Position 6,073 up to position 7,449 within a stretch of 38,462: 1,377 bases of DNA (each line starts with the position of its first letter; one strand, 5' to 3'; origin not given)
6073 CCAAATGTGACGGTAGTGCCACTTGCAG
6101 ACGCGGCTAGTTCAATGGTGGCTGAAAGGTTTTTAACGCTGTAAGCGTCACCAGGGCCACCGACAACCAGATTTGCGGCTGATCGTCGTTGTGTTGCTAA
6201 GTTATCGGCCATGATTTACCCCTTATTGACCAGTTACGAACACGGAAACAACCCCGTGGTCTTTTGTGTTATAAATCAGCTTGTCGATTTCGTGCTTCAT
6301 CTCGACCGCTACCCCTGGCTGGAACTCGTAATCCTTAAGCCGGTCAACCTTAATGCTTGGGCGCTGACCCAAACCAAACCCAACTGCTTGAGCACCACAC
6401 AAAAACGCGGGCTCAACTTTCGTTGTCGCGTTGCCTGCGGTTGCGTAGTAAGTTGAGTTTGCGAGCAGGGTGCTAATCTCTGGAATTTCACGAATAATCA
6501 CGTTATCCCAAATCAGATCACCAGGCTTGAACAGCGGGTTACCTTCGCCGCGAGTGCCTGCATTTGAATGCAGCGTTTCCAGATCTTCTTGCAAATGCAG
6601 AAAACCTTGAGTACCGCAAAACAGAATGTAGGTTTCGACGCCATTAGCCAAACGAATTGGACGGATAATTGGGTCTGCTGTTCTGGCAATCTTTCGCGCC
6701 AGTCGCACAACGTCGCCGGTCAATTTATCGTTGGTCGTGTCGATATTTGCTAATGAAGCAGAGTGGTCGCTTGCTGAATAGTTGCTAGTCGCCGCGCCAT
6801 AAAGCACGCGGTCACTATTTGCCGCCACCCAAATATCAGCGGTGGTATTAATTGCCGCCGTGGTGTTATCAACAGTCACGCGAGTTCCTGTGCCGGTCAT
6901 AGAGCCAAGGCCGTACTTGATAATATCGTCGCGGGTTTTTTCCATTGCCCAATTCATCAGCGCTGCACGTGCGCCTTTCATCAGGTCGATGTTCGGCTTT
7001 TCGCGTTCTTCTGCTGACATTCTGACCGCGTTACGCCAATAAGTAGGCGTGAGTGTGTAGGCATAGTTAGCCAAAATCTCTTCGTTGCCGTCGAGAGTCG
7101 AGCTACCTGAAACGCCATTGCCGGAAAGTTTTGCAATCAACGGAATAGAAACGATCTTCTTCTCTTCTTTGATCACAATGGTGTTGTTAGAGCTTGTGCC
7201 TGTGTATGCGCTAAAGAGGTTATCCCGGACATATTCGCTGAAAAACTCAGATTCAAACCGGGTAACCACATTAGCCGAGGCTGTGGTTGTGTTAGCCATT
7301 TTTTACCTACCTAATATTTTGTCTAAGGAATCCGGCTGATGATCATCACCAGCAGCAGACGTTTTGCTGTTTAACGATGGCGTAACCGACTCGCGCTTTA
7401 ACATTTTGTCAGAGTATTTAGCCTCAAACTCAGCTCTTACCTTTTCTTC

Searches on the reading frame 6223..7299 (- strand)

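Call 52: search_protein_families(library=pfam, proteins=[window:6223-7299:-], max_evalue=0.001)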
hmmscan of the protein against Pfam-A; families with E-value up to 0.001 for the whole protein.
window:6223-7299:- (358 aa): 1 family
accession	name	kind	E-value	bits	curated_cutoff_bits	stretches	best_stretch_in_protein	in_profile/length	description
PF13252.12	Phage_capsid_3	-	6.6e-41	140.9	23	1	3-353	1-370/376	Phage capsid protein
